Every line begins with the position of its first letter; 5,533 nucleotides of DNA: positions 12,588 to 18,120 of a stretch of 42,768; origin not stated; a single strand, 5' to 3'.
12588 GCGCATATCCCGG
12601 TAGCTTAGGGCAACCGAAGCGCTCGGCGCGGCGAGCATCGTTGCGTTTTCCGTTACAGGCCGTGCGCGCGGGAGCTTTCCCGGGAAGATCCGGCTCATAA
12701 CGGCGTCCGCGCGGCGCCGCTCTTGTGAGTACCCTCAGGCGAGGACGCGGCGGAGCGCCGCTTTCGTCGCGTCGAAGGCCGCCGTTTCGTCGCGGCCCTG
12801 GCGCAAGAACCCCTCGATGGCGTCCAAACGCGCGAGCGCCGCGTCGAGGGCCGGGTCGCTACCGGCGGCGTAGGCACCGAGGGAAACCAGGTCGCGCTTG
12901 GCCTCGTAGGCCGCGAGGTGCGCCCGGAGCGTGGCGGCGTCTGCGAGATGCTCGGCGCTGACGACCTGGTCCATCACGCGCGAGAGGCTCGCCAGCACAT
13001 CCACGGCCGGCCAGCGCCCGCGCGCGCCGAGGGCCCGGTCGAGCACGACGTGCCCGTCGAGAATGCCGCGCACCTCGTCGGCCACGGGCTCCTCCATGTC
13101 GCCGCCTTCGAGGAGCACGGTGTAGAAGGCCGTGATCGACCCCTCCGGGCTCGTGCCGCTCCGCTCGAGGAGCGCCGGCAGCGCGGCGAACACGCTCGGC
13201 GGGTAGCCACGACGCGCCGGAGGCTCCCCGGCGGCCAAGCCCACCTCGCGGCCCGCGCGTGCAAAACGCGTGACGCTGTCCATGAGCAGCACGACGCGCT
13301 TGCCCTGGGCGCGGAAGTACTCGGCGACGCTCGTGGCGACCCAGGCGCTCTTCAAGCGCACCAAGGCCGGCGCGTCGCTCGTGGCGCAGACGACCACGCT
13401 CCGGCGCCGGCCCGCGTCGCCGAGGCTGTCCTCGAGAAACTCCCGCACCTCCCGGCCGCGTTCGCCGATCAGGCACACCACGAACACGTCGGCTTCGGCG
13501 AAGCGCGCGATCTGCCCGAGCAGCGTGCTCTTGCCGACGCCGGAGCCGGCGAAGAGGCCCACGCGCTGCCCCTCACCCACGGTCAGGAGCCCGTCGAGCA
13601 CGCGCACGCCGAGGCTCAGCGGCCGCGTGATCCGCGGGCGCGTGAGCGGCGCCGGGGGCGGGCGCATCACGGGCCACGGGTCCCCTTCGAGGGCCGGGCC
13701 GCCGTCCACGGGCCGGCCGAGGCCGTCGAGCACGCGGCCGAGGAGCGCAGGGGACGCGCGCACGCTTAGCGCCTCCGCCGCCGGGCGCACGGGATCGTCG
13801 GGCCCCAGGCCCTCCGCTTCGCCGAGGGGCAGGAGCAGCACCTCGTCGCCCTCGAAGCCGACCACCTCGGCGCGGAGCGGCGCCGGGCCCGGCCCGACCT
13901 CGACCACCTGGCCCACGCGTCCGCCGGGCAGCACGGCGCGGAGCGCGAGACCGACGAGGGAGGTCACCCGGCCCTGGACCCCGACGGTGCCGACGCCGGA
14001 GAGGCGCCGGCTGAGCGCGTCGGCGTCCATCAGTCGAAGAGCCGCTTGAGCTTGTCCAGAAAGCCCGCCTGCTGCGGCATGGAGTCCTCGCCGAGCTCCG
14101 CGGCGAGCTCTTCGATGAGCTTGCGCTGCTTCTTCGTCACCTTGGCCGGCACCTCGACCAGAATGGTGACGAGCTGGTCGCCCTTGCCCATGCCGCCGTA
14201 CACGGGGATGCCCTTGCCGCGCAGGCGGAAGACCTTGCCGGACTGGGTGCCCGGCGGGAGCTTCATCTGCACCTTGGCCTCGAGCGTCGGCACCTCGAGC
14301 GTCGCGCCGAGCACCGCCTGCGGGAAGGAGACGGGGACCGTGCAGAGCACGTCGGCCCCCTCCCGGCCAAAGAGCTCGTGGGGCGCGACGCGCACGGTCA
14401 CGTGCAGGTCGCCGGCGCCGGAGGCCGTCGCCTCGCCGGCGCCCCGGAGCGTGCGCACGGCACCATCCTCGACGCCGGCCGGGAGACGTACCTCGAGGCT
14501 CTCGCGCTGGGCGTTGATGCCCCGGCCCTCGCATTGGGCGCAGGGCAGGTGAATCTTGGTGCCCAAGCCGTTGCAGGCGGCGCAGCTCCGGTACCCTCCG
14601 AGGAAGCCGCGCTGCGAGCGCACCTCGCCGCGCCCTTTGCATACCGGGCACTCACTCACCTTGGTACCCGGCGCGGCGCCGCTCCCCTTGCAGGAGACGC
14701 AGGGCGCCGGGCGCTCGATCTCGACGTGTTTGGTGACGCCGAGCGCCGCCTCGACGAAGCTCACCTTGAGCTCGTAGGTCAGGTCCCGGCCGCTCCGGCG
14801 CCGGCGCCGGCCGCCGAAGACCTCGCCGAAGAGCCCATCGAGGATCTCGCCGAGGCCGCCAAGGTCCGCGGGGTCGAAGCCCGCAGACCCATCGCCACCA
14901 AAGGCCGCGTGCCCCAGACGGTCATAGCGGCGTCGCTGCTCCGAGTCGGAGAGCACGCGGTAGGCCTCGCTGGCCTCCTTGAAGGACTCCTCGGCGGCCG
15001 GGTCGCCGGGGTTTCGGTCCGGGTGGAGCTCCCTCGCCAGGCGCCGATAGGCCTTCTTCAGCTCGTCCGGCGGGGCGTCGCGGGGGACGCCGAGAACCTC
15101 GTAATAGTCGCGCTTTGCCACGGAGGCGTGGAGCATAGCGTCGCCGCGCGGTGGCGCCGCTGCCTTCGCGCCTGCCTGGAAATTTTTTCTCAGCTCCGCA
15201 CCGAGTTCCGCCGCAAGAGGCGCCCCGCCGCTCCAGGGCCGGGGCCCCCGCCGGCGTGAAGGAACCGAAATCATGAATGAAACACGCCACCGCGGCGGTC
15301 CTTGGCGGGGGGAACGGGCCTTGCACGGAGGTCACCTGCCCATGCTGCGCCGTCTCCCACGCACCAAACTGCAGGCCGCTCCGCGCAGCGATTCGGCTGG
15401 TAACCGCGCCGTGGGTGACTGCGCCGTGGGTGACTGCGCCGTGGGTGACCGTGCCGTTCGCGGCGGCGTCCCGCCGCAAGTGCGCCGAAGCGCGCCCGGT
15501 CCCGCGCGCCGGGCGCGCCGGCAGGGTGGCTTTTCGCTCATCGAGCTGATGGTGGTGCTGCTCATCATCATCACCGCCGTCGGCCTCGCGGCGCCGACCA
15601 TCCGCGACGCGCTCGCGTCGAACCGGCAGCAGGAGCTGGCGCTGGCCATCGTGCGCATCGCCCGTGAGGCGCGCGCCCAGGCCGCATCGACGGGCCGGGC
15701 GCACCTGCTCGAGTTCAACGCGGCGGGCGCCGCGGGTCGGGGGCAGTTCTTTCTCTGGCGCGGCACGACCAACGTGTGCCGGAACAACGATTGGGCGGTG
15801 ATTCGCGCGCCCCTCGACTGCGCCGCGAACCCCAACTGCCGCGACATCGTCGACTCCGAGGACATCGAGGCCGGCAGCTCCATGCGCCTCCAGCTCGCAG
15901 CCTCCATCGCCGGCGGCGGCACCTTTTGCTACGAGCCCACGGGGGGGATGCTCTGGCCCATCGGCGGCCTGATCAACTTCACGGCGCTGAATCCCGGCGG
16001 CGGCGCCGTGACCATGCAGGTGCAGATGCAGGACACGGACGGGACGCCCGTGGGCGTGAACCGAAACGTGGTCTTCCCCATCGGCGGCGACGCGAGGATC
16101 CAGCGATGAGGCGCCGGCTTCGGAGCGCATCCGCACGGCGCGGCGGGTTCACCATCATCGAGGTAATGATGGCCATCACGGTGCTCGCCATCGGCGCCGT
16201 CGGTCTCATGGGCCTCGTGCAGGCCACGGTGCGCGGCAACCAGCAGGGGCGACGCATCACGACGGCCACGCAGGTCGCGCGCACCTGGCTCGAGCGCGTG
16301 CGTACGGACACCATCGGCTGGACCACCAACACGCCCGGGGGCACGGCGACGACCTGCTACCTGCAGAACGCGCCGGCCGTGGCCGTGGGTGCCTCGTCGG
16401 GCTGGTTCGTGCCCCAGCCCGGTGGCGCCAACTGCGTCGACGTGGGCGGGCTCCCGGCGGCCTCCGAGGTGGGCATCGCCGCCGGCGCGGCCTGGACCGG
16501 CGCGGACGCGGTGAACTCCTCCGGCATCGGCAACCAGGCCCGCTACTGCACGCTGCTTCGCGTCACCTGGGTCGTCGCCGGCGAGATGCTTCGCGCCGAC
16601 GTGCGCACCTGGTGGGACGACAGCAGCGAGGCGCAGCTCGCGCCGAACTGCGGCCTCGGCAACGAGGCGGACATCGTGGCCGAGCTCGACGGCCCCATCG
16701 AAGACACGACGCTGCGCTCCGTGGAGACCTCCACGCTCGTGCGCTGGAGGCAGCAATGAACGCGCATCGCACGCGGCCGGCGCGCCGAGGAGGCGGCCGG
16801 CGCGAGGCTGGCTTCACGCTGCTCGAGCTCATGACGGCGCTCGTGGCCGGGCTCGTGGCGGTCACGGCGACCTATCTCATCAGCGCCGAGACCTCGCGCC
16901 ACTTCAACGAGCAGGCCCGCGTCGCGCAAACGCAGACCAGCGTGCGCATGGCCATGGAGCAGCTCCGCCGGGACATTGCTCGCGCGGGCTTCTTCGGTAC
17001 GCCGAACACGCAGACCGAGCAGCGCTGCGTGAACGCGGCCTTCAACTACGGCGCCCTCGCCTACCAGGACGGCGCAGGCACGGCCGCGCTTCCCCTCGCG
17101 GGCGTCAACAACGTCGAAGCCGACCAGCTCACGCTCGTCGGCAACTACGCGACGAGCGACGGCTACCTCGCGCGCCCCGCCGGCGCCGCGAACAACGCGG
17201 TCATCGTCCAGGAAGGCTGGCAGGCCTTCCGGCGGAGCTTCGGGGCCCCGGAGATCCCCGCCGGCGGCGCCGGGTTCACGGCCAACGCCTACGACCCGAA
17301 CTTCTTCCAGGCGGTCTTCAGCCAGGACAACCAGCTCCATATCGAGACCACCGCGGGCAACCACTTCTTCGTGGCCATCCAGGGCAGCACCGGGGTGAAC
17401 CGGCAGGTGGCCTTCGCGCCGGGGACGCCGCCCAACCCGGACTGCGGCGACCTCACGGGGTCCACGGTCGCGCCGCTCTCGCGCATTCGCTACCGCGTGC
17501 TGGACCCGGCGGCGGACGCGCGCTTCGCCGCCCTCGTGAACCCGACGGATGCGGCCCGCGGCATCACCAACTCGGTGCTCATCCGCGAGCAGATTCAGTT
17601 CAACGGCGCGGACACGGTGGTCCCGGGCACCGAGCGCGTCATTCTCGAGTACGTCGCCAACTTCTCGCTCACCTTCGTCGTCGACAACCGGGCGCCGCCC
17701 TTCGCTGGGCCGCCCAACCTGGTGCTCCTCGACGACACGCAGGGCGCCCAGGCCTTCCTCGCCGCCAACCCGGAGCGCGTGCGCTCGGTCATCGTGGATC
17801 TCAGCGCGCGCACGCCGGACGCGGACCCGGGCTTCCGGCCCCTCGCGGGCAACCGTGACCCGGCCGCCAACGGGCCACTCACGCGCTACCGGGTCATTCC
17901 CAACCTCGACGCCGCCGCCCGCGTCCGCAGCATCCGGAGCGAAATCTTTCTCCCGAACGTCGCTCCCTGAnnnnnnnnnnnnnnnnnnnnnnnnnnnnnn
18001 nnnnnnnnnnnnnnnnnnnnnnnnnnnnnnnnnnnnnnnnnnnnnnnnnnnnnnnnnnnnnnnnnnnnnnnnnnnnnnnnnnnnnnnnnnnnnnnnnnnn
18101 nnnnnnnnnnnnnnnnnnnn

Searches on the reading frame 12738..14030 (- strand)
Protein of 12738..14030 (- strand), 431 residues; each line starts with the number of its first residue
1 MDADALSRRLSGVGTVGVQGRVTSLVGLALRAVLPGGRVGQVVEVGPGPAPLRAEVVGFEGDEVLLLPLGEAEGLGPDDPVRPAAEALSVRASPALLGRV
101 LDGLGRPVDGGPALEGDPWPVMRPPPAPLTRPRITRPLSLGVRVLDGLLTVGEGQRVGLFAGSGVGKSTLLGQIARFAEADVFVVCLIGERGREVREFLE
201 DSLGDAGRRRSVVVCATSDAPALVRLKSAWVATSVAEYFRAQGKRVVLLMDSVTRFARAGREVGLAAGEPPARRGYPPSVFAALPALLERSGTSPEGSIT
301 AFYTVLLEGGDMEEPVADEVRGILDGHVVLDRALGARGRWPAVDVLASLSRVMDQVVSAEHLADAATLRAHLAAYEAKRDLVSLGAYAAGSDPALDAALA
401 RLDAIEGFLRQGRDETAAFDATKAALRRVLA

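Call 49: search_protein_families(library=ncbifam, proteins=[window:12738-14030:-], max_evalue=0.001)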
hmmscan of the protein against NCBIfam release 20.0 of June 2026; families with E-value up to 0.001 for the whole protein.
seq(431 aa): 36 families (the best 25 are shown)
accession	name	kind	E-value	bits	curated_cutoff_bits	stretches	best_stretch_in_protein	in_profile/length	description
TIGR02546.1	III_secr_ATP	equivalog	1.3e-172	574.3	604.75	1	16-430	3-422/423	type III secretion system ATPase SctN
NF005391.0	PRK06936.1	equivalog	4.4e-169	562.9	657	1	7-429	12-437/439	type III secretion system ATPase SctN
TIGR03497.1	FliI_clade2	equivalog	9.9e-165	548.5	629.8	1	20-429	1-412/413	flagellar protein export ATPase FliI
TIGR01026.1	fliI_yscN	subfamily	1.3e-164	548.2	379.5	1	7-430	12-439/440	FliI/YscN family ATPase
TIGR03496.1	FliI_clade1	equivalog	1.3e-160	534.8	619.1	1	20-428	1-413/414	flagellar protein export ATPase FliI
NF006575.0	PRK09099.1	subfamily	4.3e-151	503.6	706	1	3-429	11-440/443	type III secretion system ATPase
NF005295.0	PRK06820.1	equivalog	1.4e-150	502.1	690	1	6-430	17-439/440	EscN/YscN/HrcN family type III secretion system ATPase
TIGR03498.1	FliI_clade3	equivalog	7.6e-148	492.6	587.45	1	38-429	21-417/418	flagellar protein export ATPase FliI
NF005765.0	PRK07594.1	equivalog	3.5e-129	431.3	715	1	19-430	22-431/433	EscN/YscN/HrcN family type III secretion system ATPase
NF005535.1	PRK07196.1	equivalog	3.7e-120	401.9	715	1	12-428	13-432/434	flagellar protein export ATPase FliI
NF006012.0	PRK08149.1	equivalog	1.6e-119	399.7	594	1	29-429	20-429/431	type III secretion system ATPase SctN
NF006290.1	PRK08472.1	equivalog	1.1e-115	387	644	1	19-429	19-432/433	flagellar protein export ATPase FliI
NF004578.0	PRK05922.1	equivalog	2.8e-78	263.7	604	1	50-427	52-428/434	type III secretion system ATPase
NF040574.1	T3SS_ATP_VscN2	exception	1.7e-62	211.7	750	1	95-430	83-417/420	type III secretion system ATPase VscN2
NF003220.0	PRK04192.1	subfamily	1.7e-53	181.8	470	2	119-358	193-443/588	V-type ATP synthase subunit A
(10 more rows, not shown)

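Call 65: find_homologous_proteins(query=window:12738-14030:-, max_evalue=1e-30)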
Query seq(431 aa) (431 aa): 8000 proteins with E <= 1e-30 among 8000 candidates; the best 120 are listed.
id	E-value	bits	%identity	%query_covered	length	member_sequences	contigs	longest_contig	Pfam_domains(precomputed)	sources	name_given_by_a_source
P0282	8.2e-247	837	92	100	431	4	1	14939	PF18269.7,PF02874.30,PF00006.32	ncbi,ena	-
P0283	3.7e-238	809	90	100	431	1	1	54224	PF18269.7,PF00006.32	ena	-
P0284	5.0e-216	736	83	97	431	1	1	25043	PF18269.7,PF00006.32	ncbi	ncbi:MAG: FliI/YscN family ATPase [Myxococcota bacterium]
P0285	4.5e-200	683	75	99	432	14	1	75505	PF18269.7,PF02874.30,PF00006.32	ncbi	-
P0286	1.9e-196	672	74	100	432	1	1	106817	PF18269.7,PF00006.32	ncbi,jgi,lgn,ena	-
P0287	3.2e-196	671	74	100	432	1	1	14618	PF18269.7,PF00006.32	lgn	-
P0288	2.8e-195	668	75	99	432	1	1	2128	PF18269.7,PF00006.32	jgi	-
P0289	3.1e-195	668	76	96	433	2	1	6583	PF18269.7,PF02874.30,PF00006.32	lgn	-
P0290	3.6e-195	667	74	100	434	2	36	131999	PF18269.7,PF02874.30,PF00006.32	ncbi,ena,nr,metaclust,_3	ncbi:MAG TPA: FliI/YscN family ATPase [Polyangiaceae bacterium LLY-WYZ-15_(1-7)]|nr:flagellum-specif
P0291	6.0e-195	667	75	98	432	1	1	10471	PF18269.7,PF02874.30,PF00006.32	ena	-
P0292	7.4e-194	663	72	99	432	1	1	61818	PF18269.7,PF02874.30,PF00006.32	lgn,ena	-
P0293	8.6e-194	663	74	98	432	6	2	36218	PF18269.7,PF00006.32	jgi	-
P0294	3.2e-193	661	73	98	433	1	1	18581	PF18269.7,PF00006.32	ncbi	-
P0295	4.2e-193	661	72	100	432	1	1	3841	PF18269.7,PF00006.32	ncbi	-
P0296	8.3e-193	660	73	100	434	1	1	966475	PF18269.7,PF00006.32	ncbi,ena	-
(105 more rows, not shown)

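Call 93: search_solved_structures(query=window:12738-14030:-, max_evalue=1e-50)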
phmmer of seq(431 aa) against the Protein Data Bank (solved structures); distinct sequences matched with E-value up to 1e-50: 25.
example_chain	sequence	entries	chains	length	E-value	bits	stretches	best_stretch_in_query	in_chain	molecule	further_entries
9e58_A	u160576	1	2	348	3e-125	422.1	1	93-425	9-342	Type 3 secretion system ATPase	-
9dmd_A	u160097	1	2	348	2.3e-124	419.2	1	93-425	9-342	Type 3 secretion system ATPase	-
6njo_A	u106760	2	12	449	5.7e-115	388.2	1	16-430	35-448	Translocator EscN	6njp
5b0o_A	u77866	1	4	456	1.6e-113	383.5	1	15-426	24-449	Flagellum-specific ATP synthase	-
2dpy_A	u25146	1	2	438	3.5e-113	382.4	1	19-426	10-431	Flagellum-specific ATP synthase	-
2obl_A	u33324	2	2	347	4.4e-106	359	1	90-430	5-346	EscN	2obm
4nph_A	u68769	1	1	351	3.7e-104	352.6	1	90-421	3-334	Probable secretion system apparatus ATP synthase SsaN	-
9wf0_A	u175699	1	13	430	1.5e-94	321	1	28-428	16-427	Type 3 secretion system ATPase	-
9wd4_A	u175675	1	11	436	1.6e-94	320.9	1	27-428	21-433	Type 3 secretion system ATPase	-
6rad_A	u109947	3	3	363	1.9e-87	297.6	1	87-426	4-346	Secretory apparatus ATP synthase (Associated with virulence) | ATP synthase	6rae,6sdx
5swj_A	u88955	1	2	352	1.5e-83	284.8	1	87-412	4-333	Probable ATP synthase SpaL/MxiB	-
5ybh_A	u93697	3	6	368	1.8e-83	284.5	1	88-412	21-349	Probable ATP synthase SpaL/MxiB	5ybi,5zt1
6n76_A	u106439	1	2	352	7.2e-83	282.5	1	87-412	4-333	ATP synthase SpaL/MxiB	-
6n74_A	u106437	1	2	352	7.2e-83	282.5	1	87-412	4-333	ATP synthase SpaL/MxiB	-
6n6z_A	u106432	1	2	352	7.2e-83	282.5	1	87-412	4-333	Probable ATP synthase SpaL/MxiB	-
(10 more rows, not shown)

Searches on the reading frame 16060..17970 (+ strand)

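Call 10: search_protein_families(library=pfam, proteins=[window:16060-17970:+], max_evalue=0.001)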
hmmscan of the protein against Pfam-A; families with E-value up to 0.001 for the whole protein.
window:16060-17970:+ (636 aa): 1 family
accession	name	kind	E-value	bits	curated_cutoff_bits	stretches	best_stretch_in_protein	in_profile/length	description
PF07963.17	N_methyl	-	0.00011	22.1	21.2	1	247-272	2-27/27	Prokaryotic N-terminal methylation motif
